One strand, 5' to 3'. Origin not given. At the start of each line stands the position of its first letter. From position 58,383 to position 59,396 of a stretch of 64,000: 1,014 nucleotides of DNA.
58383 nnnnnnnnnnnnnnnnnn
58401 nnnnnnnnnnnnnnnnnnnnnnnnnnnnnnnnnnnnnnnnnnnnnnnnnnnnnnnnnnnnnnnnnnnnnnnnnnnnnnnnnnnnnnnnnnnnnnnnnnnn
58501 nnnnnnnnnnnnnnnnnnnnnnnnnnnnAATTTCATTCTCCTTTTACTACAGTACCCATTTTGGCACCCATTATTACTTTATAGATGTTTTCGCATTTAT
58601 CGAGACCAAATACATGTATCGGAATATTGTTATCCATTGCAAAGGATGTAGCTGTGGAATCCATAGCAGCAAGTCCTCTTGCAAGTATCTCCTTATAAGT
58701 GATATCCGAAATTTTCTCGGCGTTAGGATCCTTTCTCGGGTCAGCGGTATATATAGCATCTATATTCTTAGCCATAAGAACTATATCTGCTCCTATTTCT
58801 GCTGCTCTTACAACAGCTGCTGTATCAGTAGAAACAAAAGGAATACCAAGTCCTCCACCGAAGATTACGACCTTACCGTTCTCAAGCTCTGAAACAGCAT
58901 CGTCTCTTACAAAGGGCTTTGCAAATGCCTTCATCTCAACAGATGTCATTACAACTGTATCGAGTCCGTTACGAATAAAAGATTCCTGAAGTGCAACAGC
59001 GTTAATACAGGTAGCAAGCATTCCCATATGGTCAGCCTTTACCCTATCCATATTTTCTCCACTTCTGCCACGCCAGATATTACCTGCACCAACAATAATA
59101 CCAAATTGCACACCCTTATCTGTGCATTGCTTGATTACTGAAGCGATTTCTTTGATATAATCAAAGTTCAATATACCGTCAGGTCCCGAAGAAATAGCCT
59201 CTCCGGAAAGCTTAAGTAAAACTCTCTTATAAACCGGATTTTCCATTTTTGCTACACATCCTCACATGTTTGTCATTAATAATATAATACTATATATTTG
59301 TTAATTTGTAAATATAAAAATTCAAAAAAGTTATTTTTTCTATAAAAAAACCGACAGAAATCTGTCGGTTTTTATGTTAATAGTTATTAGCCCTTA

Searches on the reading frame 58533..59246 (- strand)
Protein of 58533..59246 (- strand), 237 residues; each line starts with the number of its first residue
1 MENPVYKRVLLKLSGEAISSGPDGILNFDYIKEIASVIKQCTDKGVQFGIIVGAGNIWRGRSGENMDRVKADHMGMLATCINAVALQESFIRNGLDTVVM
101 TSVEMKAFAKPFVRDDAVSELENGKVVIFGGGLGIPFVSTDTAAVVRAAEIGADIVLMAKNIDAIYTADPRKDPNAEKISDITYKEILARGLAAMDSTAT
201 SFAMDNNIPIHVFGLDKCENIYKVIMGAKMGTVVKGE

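Call 42: search_protein_families(library=ncbifam, proteins=[window:58533-59246:-], max_evalue=1e-10)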
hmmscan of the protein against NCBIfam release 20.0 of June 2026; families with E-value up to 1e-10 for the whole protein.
window:58533-59246:- (237 aa): 3 families
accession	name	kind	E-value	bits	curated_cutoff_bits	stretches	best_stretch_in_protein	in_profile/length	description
TIGR02075.1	pyrH_bact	equivalog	5.8e-79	265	243.9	1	6-235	1-233/233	UMP kinase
TIGR02076.1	pyrH_arch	equivalog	3.3e-24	85.7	158.05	1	10-234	2-221/222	UMP kinase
NF005154.0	PRK06635.1-2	equivalog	9.4e-12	44.9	376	0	140-213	154-230/407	aspartate kinase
